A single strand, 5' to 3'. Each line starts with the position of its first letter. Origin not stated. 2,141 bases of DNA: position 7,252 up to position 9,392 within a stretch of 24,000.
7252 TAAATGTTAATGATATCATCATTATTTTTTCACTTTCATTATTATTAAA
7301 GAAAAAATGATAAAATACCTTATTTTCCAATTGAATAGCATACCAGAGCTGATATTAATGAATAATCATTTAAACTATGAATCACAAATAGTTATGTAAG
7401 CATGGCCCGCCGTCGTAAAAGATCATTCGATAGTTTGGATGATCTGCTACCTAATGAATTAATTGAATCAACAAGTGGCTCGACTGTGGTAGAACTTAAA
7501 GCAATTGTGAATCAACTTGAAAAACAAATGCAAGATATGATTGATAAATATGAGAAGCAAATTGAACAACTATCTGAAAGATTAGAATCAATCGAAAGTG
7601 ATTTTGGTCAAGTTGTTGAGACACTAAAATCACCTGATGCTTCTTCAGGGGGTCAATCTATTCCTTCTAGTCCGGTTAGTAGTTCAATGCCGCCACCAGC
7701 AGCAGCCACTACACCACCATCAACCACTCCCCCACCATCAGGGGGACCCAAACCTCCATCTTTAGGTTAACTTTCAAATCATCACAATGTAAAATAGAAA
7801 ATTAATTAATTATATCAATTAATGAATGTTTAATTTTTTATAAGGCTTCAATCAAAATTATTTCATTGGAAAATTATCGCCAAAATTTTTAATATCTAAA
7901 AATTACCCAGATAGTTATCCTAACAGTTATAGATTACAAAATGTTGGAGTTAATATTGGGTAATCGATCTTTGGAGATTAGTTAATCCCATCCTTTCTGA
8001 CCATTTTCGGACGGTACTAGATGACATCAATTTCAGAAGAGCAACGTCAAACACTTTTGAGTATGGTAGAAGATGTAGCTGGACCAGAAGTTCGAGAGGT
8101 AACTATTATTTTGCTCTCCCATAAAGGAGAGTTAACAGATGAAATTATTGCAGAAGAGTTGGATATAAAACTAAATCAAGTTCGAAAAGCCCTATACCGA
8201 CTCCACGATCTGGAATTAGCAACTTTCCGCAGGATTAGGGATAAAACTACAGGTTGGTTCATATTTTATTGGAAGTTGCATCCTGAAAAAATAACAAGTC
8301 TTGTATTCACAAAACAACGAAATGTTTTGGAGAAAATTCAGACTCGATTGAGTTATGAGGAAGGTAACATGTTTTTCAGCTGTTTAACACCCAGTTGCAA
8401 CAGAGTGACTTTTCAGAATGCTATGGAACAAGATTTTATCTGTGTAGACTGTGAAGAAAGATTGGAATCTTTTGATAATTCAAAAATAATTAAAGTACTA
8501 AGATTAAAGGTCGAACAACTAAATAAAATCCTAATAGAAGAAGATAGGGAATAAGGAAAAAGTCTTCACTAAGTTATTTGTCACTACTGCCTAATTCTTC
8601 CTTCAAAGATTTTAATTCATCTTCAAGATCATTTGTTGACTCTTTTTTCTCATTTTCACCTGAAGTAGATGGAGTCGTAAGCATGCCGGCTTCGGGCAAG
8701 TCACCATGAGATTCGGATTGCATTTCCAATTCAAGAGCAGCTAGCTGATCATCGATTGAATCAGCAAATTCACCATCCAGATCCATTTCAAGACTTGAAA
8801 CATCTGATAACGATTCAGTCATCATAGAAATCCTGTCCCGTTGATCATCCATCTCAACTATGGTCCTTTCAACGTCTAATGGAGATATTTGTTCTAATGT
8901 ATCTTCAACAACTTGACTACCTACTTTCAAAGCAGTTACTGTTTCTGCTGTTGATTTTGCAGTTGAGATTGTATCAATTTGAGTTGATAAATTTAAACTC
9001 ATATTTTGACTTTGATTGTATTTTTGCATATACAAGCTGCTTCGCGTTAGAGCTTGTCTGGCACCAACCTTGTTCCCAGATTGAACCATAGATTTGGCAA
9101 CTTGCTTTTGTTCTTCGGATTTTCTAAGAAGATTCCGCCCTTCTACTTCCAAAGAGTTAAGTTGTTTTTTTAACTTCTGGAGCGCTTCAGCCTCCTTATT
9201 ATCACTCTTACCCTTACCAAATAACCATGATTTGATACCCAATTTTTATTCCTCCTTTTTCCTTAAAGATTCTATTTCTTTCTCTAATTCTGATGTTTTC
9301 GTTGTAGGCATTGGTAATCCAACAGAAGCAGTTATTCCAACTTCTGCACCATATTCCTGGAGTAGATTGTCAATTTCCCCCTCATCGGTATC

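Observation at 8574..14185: Complete eukaryote-type ESCRT-I / ESCRT-II / ESCRT-III / Vps4 machinery in one 5.6-kb archaeal locus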

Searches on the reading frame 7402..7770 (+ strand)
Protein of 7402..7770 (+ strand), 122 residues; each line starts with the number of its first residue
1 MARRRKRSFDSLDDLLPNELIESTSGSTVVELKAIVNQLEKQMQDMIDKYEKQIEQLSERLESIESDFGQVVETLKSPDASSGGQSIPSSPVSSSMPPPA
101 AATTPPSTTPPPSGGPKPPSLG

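Call 8: search_protein_families(library=pfam, proteins=[window:7402-7770:+], max_evalue=0.01)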
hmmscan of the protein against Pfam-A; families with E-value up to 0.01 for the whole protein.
window:7402-7770:+ (122 aa): 5 families
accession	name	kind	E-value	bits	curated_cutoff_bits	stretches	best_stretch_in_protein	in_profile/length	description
PF06160.17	EzrA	-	0.00069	18.5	39.6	1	22-77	131-186/557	Septation ring formation regulator, EzrA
PF20667.3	Sec10_N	-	0.0018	18.8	27.4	1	24-81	7-64/118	Exocyst complex component Sec10, N-terminal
PF04108.17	ATG17_like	-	0.0039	17.1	43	1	36-88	114-156/355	Autophagy protein ATG17-like domain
PF08581.15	Tup_N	-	0.0045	17.7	28.7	1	32-63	44-75/77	Tup N-terminal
PF09602.15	PhaP_Bmeg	-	0.0091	16.4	28.3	0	37-85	37-85/168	Polyhydroxyalkanoic acid inclusion protein (PhaP_Bmeg)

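Call 56: search_protein_families(library=ncbifam, proteins=[window:7402-7770:+], max_evalue=0.001)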
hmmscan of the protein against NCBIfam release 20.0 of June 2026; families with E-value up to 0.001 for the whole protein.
window:7402-7770:+ (122 aa): 1 family
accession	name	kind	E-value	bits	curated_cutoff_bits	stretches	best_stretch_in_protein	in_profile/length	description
NF010289.0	PRK13729.1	equivalog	0.00094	18.2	504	0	26-113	68-163/474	F-type conjugal transfer pilus assembly protein TraB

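Call 57: find_homologous_proteins(query=window:7402-7770:+, max_evalue=0.001)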
Query window:7402-7770:+ (122 aa): 8 proteins with E <= 0.001 among 58 candidates.
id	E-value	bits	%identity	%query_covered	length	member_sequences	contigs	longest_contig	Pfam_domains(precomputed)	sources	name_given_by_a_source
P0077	1.6e-33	133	64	100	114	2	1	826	-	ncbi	-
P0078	4.9e-29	119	61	96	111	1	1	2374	-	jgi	jgi:chaperonin cofactor prefoldin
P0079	7.7e-29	118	71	61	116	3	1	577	-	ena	-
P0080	2.1e-26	110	56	96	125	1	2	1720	-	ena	-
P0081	4.0e-23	100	68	61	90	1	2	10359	-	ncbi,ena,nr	ncbi:MAG: hypothetical protein IH840_07525 [Candidatus Heimdallarchaeota archaeon]|nr:hypothetical p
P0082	5.1e-23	99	55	70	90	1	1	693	-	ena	-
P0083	6.6e-23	99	66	66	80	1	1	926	-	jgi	jgi:archaellum component FlaC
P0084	1.1e-22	98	66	66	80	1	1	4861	-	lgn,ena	-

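Call 58: find_encoding_contigs(protein=P0081, flank=8000, max_places=3)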
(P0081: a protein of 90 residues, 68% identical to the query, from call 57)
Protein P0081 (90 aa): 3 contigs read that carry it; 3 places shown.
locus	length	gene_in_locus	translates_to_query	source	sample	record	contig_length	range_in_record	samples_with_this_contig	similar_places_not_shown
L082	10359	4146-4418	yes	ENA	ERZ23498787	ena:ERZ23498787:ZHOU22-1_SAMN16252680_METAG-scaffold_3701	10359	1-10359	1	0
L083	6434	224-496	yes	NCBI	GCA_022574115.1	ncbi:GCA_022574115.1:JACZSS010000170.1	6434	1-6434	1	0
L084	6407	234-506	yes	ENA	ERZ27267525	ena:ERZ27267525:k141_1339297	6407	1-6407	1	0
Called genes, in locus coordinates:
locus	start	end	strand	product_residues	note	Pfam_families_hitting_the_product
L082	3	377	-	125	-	?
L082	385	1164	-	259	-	PF00705:PCNA_N, PF02144:Rad1, PF02747:PCNA_C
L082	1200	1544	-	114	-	-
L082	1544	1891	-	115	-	PF01096:Zn_ribbon_TFIIS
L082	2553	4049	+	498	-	PF13192:Thioredoxin_3 (weak), PF02830:V4R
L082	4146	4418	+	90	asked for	-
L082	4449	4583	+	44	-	-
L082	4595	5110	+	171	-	PF02002:TFIIE_alpha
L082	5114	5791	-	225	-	PF03357:Snf7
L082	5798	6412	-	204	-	PF03357:Snf7, PF03398:Ist1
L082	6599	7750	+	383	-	PF04212:MIT, PF05496:RuvB_N (weak), PF00004:AAA, PF17862:AAA_lid_3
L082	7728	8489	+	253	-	PF05871:ESCRT-II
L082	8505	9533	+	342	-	-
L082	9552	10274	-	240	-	PF04157:EAP30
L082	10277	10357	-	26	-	?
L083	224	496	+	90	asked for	-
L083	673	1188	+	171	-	PF02002:TFIIE_alpha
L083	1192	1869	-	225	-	PF03357:Snf7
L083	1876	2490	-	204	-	PF03357:Snf7, PF03398:Ist1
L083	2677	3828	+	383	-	PF04212:MIT, PF05496:RuvB_N (weak), PF00004:AAA, PF17862:AAA_lid_3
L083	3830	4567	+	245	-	PF05871:ESCRT-II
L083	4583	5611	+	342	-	-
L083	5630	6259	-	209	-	PF04157:EAP30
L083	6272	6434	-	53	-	PF13458:Peripla_BP_6, PF13433:Peripla_BP_5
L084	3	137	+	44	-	?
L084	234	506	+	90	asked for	-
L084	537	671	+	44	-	-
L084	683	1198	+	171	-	PF02002:TFIIE_alpha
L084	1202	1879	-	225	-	PF03357:Snf7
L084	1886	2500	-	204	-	PF03357:Snf7, PF03398:Ist1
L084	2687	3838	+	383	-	PF04212:MIT, PF05496:RuvB_N (weak), PF00004:AAA, PF17862:AAA_lid_3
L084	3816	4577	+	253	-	PF05871:ESCRT-II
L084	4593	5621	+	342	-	-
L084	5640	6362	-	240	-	PF04157:EAP30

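Call 59: find_encoding_contigs(protein=P0084, flank=5000, max_places=3)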
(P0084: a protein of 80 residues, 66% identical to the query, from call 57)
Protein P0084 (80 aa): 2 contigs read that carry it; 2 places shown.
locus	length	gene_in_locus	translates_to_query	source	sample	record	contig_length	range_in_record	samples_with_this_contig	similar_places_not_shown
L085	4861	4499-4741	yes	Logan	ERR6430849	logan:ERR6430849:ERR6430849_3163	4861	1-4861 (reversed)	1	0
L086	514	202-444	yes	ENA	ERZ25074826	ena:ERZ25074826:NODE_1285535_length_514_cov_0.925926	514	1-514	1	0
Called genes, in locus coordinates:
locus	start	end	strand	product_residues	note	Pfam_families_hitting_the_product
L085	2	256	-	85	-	?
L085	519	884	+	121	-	PF01096:Zn_ribbon_TFIIS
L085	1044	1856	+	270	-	PF00705:PCNA_N, PF02144:Rad1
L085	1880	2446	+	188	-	PF27418:GINS23_N (faint), PF22090:Gins51_C (weak)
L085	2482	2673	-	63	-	PF01667:Ribosomal_S27e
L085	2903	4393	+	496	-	PF13192:Thioredoxin_3, PF02830:V4R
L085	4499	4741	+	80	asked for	-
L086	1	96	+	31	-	?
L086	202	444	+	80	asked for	-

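Call 60: search_protein_families(library=pfam, proteins=[L083:4583-5611:+], max_evalue=1)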
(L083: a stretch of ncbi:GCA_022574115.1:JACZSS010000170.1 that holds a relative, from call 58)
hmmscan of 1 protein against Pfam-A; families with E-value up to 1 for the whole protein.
L083:4583-5611:+ (342 aa): 0 families

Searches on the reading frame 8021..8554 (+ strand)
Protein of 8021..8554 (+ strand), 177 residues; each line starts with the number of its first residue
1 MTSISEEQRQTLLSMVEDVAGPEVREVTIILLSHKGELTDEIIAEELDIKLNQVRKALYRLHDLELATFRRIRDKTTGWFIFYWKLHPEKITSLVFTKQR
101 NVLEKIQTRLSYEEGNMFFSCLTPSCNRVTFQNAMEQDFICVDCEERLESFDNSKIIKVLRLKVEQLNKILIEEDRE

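Call 8: search_protein_families(library=pfam, proteins=[window:8021-8554:+], max_evalue=0.01)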
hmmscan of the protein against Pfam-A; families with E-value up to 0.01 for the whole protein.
window:8021-8554:+ (177 aa): 2 families
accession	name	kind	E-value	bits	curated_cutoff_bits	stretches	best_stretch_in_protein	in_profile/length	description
PF02002.24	TFIIE_alpha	-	4.2e-20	72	22.9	1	15-114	6-104/105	TFIIE alpha subunit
PF09681.16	Phage_rep_org_N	-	0.0036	17.7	23.3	1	29-67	45-83/121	N-terminal phage replisome organiser (Phage_rep_org_N)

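Call 66: search_protein_families(library=pfam, proteins=[P0010, P0011, P0012, P0013, P0015, P0017, P0018, P0019, P0021, P0024], max_evalue=0.1)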
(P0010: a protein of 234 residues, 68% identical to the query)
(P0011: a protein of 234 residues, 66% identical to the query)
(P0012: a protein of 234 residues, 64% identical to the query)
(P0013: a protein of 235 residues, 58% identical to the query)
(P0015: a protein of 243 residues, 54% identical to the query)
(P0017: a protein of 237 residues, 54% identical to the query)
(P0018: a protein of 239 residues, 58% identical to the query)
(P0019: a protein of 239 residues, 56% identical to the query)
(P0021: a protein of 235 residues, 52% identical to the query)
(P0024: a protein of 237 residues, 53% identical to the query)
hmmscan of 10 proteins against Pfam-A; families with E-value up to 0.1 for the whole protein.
P0010 (234 aa): 2 families
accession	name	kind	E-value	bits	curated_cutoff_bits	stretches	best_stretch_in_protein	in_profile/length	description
PF00179.31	UQ_con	-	9.5e-10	38.7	27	1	44-104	48-110/140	Ubiquitin-conjugating enzyme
PF22314.2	NPC1_MLD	-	0.072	13.3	27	1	84-196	7-112/216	NPC1, middle luminal domain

P0011 (234 aa): 1 family
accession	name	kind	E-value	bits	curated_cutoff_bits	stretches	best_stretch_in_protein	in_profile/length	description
PF00179.31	UQ_con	-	5.5e-09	36.2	27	1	43-103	47-109/140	Ubiquitin-conjugating enzyme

P0012 (234 aa): 4 families
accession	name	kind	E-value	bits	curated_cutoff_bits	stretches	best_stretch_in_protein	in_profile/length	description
PF00179.31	UQ_con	-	4.7e-13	49.4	27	1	21-105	25-111/140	Ubiquitin-conjugating enzyme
PF05743.18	UEV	-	0.00077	19.8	27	1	31-97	36-110/121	UEV domain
PF09454.15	Vps23_core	-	0.064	13.7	26.8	0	169-213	15-59/64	Vps23 core domain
PF25163.1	UBA_RNF31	-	0.081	13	27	0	77-99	33-55/57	E3 ubiquitin-protein ligase RNF31, UBA domain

P0013 (235 aa): 3 families
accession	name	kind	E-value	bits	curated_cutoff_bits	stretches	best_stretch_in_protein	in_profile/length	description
PF00179.31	UQ_con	-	2.4e-10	40.6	27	1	45-107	49-113/140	Ubiquitin-conjugating enzyme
PF09454.15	Vps23_core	-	0.0023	18.3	26.8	1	167-217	14-64/64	Vps23 core domain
PF16888.10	YwqH-like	-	0.018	15.7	33.7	1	120-152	6-38/123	YwqH-like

P0015 (243 aa): 3 families
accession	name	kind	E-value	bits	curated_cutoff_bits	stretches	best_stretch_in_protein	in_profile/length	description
PF00179.31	UQ_con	-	2.2e-12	47.2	27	1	49-119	47-118/140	Ubiquitin-conjugating enzyme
PF08702.15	Fib_alpha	-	0.013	16.2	29.9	1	80-157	50-128/143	Fibrinogen alpha/beta chain family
PF05743.18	UEV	-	0.014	15.7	27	1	28-106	32-113/121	UEV domain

P0017 (237 aa): 6 families
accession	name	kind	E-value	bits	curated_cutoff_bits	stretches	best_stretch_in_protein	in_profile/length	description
PF00179.31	UQ_con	-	8e-10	38.9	27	1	43-119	47-124/140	Ubiquitin-conjugating enzyme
PF09454.15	Vps23_core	-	0.0099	16.3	26.8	1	169-217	14-62/64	Vps23 core domain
PF03528.20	Rabaptin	-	0.035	13.3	26.7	1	118-154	177-213/486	Rabaptin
PF17749.6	MIP-T3_C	-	0.037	14.5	25.8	1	117-151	108-142/154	Microtubule-binding protein MIP-T3 C-terminal region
PF25377.1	DUF7886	-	0.052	13.7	27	1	56-131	32-107/144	Domain of unknown function (DUF7886)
PF21179.3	BldD-like_C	-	0.061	13.6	27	0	116-154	12-50/70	DNA-binding protein BldD-like, C-terminal domain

P0018 (239 aa): 3 families
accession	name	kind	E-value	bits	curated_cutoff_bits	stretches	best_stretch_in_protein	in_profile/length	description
PF00179.31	UQ_con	-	9.6e-09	35.4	27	1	45-104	49-110/140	Ubiquitin-conjugating enzyme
PF22314.2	NPC1_MLD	-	0.00068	19.9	27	1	84-213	7-123/216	NPC1, middle luminal domain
PF16888.10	YwqH-like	-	0.0063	17.2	33.7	1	126-161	8-43/123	YwqH-like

P0019 (239 aa): 2 families
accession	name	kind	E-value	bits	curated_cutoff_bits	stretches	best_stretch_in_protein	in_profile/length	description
PF00179.31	UQ_con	-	1.5e-08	34.8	27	1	45-104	49-110/140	Ubiquitin-conjugating enzyme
PF09840.14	DUF2067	-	0.026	14.6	24.9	1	122-192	31-101/187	Uncharacterized protein conserved in archaea (DUF2067)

P0021 (235 aa): 4 families
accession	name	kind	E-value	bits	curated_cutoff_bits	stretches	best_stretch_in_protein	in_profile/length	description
PF00179.31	UQ_con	-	1e-12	48.3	27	1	45-115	49-121/140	Ubiquitin-conjugating enzyme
PF09454.15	Vps23_core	-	0.0012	19.2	26.8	1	167-212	14-59/64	Vps23 core domain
PF04197.17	Birna_RdRp_palm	-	0.049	12.9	25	1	49-99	104-154/531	Birnavirus RNA dependent RNA polymerase (VP1), palm domain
PF12097.14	DUF3573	-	0.081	12.2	26.6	0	115-157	33-76/383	Protein of unknown function (DUF3573)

P0024 (237 aa): 3 families
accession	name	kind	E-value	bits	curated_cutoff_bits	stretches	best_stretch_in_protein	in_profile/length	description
PF00179.31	UQ_con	-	2.3e-09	37.4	27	1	43-104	48-111/140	Ubiquitin-conjugating enzyme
PF12795.12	MscS_porin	-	0.0011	19.1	34.4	1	119-211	104-193/238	Mechanosensitive ion channel porin domain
PF09454.15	Vps23_core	-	0.022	15.2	26.8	1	170-209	15-54/64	Vps23 core domain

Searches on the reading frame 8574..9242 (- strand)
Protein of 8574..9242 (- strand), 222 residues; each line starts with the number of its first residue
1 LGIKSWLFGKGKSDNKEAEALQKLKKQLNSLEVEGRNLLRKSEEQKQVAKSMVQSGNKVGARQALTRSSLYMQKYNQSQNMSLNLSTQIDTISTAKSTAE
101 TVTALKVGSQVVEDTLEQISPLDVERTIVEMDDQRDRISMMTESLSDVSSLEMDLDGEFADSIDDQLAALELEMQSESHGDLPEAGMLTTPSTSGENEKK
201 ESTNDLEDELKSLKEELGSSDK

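Call 3: search_protein_families(library=pfam, proteins=[window:8574-9242:-], max_evalue=1)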
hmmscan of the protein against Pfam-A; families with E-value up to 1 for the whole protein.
window:8574-9242:- (222 aa): 3 families
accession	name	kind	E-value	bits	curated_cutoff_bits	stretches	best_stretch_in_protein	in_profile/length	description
PF03357.26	Snf7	-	1.1e-15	58.2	27.3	1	19-185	1-166/171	Snf7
PF20895.2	PsV_CP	-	0.014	15.1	27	1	33-182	138-285/396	PsV, capsid protein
PF04350.18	PilO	-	0.66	10.5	22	1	12-83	16-85/145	Pilus assembly protein, PilO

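Call 4: search_protein_families(library=ncbifam, proteins=[window:8574-9242:-], max_evalue=1)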
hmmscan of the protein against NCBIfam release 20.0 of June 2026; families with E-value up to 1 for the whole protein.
window:8574-9242:- (222 aa): 2 families
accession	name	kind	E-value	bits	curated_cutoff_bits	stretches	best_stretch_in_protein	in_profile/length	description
NF010646.0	PRK14045.1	equivalog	0.16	11.2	550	1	79-148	175-243/329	1-aminocyclopropane-1-carboxylate deaminase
NF033731.0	borfam63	equivalog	0.21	11.5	65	1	113-172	31-95/160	fibronectin-binding protein RevA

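Call 10: search_solved_structures(query=window:8574-9242:-, max_evalue=0.01)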
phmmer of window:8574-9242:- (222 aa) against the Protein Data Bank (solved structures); distinct sequences matched with E-value up to 0.01: 6.
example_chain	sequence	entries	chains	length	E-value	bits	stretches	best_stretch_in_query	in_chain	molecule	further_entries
9ftl_A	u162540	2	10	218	1.9e-48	168.2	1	3-218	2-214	Heimdallarchaeota archaeon AB_125 ESCRT-IIIB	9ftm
9fn1_U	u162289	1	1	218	2.7e-07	34.1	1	1-217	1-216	Vps20/32/60-like protein (ESCRT-III)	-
9jsd_A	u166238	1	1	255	4.2e-06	30.2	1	5-148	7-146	Vacuolar-sorting protein SNF7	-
5fd7_A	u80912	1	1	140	9.5e-06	29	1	11-147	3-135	Vacuolar-sorting protein SNF7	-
5fd9_A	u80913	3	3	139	2.4e-05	27.7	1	13-147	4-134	Vacuolar-sorting protein SNF7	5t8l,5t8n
8wb6_A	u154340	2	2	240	3.9e-05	27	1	5-177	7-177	SNF7 isoform 1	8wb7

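Call 66: search_protein_families(library=pfam, proteins=[P0010, P0011, P0012, P0013, P0015, P0017, P0018, P0019, P0021, P0024], max_evalue=0.1)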
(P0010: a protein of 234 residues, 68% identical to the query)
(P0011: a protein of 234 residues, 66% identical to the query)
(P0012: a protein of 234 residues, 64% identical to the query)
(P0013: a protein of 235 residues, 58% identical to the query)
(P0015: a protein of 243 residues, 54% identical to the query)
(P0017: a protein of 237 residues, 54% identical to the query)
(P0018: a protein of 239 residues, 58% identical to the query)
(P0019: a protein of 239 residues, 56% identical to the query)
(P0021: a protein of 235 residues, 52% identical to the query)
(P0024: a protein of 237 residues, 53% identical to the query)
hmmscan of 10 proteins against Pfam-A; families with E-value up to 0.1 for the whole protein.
P0010 (234 aa): 2 families
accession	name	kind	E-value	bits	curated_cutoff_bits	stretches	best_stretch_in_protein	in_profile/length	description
PF00179.31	UQ_con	-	9.5e-10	38.7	27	1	44-104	48-110/140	Ubiquitin-conjugating enzyme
PF22314.2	NPC1_MLD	-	0.072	13.3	27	1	84-196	7-112/216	NPC1, middle luminal domain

P0011 (234 aa): 1 family
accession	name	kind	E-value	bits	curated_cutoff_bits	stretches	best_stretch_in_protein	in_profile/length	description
PF00179.31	UQ_con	-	5.5e-09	36.2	27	1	43-103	47-109/140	Ubiquitin-conjugating enzyme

P0012 (234 aa): 4 families
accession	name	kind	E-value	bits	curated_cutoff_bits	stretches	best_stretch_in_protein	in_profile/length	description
PF00179.31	UQ_con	-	4.7e-13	49.4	27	1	21-105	25-111/140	Ubiquitin-conjugating enzyme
PF05743.18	UEV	-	0.00077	19.8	27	1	31-97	36-110/121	UEV domain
PF09454.15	Vps23_core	-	0.064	13.7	26.8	0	169-213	15-59/64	Vps23 core domain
PF25163.1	UBA_RNF31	-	0.081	13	27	0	77-99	33-55/57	E3 ubiquitin-protein ligase RNF31, UBA domain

P0013 (235 aa): 3 families
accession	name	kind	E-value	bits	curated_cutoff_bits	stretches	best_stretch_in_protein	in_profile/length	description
PF00179.31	UQ_con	-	2.4e-10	40.6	27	1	45-107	49-113/140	Ubiquitin-conjugating enzyme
PF09454.15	Vps23_core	-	0.0023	18.3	26.8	1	167-217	14-64/64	Vps23 core domain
PF16888.10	YwqH-like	-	0.018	15.7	33.7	1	120-152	6-38/123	YwqH-like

P0015 (243 aa): 3 families
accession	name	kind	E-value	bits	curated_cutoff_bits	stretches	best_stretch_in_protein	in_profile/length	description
PF00179.31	UQ_con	-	2.2e-12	47.2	27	1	49-119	47-118/140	Ubiquitin-conjugating enzyme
PF08702.15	Fib_alpha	-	0.013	16.2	29.9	1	80-157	50-128/143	Fibrinogen alpha/beta chain family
PF05743.18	UEV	-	0.014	15.7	27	1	28-106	32-113/121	UEV domain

P0017 (237 aa): 6 families
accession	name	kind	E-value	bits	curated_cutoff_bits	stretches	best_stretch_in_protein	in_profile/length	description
PF00179.31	UQ_con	-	8e-10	38.9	27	1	43-119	47-124/140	Ubiquitin-conjugating enzyme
PF09454.15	Vps23_core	-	0.0099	16.3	26.8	1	169-217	14-62/64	Vps23 core domain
PF03528.20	Rabaptin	-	0.035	13.3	26.7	1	118-154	177-213/486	Rabaptin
PF17749.6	MIP-T3_C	-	0.037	14.5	25.8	1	117-151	108-142/154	Microtubule-binding protein MIP-T3 C-terminal region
PF25377.1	DUF7886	-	0.052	13.7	27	1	56-131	32-107/144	Domain of unknown function (DUF7886)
PF21179.3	BldD-like_C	-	0.061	13.6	27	0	116-154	12-50/70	DNA-binding protein BldD-like, C-terminal domain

P0018 (239 aa): 3 families
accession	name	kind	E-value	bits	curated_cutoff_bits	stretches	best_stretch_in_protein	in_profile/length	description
PF00179.31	UQ_con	-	9.6e-09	35.4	27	1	45-104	49-110/140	Ubiquitin-conjugating enzyme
PF22314.2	NPC1_MLD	-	0.00068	19.9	27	1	84-213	7-123/216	NPC1, middle luminal domain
PF16888.10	YwqH-like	-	0.0063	17.2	33.7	1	126-161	8-43/123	YwqH-like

P0019 (239 aa): 2 families
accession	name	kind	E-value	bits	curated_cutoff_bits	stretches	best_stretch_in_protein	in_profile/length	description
PF00179.31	UQ_con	-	1.5e-08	34.8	27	1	45-104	49-110/140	Ubiquitin-conjugating enzyme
PF09840.14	DUF2067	-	0.026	14.6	24.9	1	122-192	31-101/187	Uncharacterized protein conserved in archaea (DUF2067)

P0021 (235 aa): 4 families
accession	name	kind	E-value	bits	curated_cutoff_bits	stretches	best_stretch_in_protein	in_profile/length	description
PF00179.31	UQ_con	-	1e-12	48.3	27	1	45-115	49-121/140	Ubiquitin-conjugating enzyme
PF09454.15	Vps23_core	-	0.0012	19.2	26.8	1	167-212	14-59/64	Vps23 core domain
PF04197.17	Birna_RdRp_palm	-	0.049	12.9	25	1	49-99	104-154/531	Birnavirus RNA dependent RNA polymerase (VP1), palm domain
PF12097.14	DUF3573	-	0.081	12.2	26.6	0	115-157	33-76/383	Protein of unknown function (DUF3573)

P0024 (237 aa): 3 families
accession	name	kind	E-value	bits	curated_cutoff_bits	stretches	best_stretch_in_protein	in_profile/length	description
PF00179.31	UQ_con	-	2.3e-09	37.4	27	1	43-104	48-111/140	Ubiquitin-conjugating enzyme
PF12795.12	MscS_porin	-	0.0011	19.1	34.4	1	119-211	104-193/238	Mechanosensitive ion channel porin domain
PF09454.15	Vps23_core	-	0.022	15.2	26.8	1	170-209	15-54/64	Vps23 core domain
